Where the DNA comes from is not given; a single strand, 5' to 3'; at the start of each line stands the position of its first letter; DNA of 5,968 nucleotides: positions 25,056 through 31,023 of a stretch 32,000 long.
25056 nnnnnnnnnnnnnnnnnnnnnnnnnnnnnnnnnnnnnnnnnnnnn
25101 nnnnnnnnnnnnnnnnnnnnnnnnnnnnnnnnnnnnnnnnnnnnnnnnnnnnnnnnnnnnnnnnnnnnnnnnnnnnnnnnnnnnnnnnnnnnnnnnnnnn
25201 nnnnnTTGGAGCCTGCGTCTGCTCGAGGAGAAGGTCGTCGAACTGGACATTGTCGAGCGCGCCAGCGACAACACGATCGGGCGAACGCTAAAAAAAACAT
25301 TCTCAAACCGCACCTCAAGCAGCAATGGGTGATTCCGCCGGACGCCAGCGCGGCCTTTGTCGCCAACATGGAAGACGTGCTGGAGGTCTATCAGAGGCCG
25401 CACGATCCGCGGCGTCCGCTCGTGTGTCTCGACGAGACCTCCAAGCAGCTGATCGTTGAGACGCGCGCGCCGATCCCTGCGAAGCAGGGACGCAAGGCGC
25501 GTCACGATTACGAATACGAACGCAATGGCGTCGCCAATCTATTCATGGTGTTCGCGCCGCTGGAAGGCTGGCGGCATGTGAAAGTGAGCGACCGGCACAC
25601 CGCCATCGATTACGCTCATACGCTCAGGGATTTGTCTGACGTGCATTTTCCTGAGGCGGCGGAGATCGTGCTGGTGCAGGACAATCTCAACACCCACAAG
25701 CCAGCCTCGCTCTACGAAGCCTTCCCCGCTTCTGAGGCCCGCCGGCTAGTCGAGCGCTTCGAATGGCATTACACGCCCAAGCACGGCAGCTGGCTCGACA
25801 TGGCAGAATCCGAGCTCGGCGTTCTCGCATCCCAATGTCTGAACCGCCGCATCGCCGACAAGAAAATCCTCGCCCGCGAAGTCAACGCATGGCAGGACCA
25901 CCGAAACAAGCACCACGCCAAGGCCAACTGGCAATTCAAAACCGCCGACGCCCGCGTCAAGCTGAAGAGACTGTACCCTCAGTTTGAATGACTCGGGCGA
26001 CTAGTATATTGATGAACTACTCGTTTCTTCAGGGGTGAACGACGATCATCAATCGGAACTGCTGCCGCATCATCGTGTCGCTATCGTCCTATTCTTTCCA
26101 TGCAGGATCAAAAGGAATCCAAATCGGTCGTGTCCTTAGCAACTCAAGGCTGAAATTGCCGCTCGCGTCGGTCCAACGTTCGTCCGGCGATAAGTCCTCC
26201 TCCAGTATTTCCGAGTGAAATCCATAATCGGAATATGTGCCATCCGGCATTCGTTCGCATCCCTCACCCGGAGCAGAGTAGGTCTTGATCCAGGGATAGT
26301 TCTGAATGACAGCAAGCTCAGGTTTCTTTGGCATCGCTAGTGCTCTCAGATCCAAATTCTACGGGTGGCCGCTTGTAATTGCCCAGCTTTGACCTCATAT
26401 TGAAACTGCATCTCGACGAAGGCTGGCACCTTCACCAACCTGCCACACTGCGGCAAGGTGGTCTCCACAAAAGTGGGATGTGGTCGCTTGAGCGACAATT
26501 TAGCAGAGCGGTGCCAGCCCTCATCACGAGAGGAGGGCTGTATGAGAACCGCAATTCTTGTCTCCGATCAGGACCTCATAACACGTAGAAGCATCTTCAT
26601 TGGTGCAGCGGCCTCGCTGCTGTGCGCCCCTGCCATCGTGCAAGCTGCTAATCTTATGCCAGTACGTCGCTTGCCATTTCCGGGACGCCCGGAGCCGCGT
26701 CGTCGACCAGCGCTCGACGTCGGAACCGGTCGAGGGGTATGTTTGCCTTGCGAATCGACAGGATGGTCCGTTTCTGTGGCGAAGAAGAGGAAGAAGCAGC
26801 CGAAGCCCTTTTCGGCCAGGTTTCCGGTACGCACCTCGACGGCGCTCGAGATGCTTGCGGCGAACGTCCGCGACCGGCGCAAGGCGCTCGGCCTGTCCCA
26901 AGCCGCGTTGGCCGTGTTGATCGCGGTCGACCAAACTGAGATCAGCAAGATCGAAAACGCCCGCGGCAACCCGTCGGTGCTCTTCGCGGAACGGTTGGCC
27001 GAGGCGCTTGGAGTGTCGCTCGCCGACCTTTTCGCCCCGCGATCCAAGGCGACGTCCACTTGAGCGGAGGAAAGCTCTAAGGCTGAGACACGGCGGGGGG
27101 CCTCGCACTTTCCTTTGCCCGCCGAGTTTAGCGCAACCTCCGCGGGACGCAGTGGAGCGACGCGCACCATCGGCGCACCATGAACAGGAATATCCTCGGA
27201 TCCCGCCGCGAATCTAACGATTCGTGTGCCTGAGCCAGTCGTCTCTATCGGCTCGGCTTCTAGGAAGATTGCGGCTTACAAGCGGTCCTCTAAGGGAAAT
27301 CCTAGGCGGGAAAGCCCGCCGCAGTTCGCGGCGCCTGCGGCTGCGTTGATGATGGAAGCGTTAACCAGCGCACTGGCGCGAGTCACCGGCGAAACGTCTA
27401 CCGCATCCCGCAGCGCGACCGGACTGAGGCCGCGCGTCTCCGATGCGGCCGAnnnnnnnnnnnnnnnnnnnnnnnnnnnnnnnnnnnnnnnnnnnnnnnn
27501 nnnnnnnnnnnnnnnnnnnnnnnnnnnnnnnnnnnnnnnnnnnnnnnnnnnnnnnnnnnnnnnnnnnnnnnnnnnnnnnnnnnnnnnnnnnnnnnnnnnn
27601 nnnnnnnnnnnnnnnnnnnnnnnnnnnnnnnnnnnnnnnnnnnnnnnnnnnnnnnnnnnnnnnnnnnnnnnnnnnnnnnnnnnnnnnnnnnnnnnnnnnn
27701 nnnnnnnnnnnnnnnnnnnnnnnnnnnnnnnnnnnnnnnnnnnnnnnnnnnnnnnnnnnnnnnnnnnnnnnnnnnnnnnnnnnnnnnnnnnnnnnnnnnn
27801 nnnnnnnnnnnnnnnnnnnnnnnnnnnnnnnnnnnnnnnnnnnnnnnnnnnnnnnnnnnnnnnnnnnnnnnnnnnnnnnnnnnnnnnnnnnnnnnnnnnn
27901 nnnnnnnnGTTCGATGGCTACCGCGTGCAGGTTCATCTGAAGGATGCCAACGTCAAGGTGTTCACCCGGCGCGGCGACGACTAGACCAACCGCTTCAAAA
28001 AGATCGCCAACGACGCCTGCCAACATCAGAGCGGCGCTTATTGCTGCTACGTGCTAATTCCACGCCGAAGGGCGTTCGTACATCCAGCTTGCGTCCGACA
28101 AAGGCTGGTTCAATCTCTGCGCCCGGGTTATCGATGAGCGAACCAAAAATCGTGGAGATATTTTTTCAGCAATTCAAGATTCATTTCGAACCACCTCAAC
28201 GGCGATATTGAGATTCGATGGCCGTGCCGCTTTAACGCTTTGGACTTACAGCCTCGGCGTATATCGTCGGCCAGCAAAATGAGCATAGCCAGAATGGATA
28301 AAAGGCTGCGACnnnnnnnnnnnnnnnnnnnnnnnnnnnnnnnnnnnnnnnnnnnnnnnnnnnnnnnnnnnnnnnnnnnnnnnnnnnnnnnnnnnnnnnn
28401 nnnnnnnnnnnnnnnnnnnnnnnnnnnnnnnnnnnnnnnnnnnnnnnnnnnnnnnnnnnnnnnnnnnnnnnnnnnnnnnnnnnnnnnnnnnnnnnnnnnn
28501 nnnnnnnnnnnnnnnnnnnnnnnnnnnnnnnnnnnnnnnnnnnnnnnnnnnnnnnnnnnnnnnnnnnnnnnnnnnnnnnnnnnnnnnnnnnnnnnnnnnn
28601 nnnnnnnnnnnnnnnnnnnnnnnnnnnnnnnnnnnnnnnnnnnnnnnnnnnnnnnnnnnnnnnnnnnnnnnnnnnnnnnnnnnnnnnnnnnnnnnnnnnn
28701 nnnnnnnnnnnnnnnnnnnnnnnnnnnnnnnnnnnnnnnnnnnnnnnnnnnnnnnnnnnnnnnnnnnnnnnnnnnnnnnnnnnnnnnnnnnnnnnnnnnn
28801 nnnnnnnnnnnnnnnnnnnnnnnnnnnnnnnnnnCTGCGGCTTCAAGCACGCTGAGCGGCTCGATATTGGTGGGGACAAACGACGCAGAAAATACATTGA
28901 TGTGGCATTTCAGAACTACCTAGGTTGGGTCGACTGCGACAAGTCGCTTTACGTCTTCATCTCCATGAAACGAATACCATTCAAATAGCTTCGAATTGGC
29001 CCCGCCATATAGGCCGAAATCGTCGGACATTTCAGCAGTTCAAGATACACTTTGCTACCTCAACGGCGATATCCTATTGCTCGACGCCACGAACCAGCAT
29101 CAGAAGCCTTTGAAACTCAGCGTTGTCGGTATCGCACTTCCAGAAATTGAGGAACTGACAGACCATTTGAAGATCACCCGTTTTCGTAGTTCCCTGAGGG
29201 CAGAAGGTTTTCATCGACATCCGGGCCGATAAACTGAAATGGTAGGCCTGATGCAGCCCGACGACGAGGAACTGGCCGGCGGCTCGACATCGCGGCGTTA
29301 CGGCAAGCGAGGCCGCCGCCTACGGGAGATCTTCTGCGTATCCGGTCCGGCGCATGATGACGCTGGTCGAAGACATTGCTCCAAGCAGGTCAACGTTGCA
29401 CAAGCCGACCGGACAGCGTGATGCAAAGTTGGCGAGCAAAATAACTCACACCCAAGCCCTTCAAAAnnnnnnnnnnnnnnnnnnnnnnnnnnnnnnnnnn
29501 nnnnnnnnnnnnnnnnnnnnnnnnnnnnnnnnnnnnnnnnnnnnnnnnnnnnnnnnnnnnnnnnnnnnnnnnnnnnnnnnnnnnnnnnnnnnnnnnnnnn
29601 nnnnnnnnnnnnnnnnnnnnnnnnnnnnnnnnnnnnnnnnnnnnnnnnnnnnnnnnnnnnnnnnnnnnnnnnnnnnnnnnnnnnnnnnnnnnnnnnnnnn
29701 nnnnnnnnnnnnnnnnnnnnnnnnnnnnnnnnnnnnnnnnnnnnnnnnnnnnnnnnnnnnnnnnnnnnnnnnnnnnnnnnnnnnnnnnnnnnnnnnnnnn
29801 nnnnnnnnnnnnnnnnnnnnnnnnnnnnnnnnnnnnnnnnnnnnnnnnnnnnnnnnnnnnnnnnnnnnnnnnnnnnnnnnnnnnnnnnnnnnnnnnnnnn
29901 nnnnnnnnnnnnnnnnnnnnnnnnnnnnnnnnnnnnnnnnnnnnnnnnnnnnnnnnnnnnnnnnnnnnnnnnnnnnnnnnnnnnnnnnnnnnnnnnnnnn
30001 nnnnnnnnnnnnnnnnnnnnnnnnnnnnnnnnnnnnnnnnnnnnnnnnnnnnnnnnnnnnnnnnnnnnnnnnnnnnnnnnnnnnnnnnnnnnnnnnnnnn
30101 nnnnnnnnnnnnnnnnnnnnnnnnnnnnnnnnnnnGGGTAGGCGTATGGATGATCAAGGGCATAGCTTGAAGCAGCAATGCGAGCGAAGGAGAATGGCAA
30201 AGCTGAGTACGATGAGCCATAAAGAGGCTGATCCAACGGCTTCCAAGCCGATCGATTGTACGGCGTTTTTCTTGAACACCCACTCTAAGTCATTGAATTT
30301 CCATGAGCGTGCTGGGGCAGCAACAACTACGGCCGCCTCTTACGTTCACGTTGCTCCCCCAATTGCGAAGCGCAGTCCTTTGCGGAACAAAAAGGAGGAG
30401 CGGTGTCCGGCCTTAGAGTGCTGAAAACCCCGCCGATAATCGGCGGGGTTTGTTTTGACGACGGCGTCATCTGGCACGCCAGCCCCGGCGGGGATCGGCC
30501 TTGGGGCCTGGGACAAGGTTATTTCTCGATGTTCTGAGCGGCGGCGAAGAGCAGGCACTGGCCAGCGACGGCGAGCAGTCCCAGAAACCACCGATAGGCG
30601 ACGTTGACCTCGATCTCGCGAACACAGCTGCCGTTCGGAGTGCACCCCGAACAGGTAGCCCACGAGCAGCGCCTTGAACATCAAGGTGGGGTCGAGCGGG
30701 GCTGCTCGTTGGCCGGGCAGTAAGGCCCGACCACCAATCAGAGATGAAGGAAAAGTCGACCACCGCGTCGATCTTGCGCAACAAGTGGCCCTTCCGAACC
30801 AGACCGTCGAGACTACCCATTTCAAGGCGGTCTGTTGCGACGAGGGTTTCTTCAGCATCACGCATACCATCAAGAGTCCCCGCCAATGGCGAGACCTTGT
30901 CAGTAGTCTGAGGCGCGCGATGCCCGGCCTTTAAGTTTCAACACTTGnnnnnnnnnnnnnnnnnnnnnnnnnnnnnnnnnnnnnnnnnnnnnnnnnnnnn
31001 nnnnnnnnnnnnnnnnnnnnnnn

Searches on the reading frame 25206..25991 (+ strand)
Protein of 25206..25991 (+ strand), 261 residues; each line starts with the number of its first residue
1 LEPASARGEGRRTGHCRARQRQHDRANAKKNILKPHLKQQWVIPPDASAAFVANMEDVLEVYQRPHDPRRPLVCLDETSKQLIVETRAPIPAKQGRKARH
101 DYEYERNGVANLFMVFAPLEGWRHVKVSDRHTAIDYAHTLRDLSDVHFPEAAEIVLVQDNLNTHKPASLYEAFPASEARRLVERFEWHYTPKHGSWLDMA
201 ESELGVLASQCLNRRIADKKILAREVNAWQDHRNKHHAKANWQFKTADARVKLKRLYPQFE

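Call 73: search_protein_families(library=pfam, proteins=[window:25206-25991:+], max_evalue=0.001)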
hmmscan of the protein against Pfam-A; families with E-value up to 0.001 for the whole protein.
window:25206-25991:+ (261 aa): 1 family
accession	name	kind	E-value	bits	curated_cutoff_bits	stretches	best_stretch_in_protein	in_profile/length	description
PF13358.12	DDE_3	-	4.6e-23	82.1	28.6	1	71-220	1-143/146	DDE superfamily endonuclease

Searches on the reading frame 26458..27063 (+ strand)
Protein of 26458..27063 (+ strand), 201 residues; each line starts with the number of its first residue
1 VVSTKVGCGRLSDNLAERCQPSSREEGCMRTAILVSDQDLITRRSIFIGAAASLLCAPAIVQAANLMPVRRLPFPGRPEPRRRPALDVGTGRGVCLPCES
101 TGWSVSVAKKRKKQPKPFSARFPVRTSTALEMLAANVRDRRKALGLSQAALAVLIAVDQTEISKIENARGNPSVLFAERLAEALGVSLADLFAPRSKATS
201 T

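Call 73: search_protein_families(library=pfam, proteins=[window:26458-27063:+], max_evalue=0.001)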
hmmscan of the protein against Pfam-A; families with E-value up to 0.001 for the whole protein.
window:26458-27063:+ (201 aa): 3 families
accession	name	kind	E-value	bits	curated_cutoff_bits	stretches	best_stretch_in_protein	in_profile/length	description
PF01381.28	HTH_3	-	3.6e-14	53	23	1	137-191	1-55/55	Helix-turn-helix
PF13560.12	HTH_31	-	3e-12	47.1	27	1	133-190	2-60/64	Helix-turn-helix domain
PF12844.13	HTH_19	-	3.2e-06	27.4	30.2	1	137-192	4-59/64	Helix-turn-helix domain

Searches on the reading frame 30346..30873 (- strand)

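Call 73: search_protein_families(library=pfam, proteins=[window:30346-30873:-], max_evalue=0.001)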
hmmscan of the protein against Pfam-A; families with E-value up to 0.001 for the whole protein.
window:30346-30873:- (175 aa): 1 family
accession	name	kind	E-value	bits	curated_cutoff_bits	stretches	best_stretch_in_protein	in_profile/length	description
PF05598.16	DUF772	-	4.4e-05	23.9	23.1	1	59-86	4-31/74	Transposase domain (DUF772)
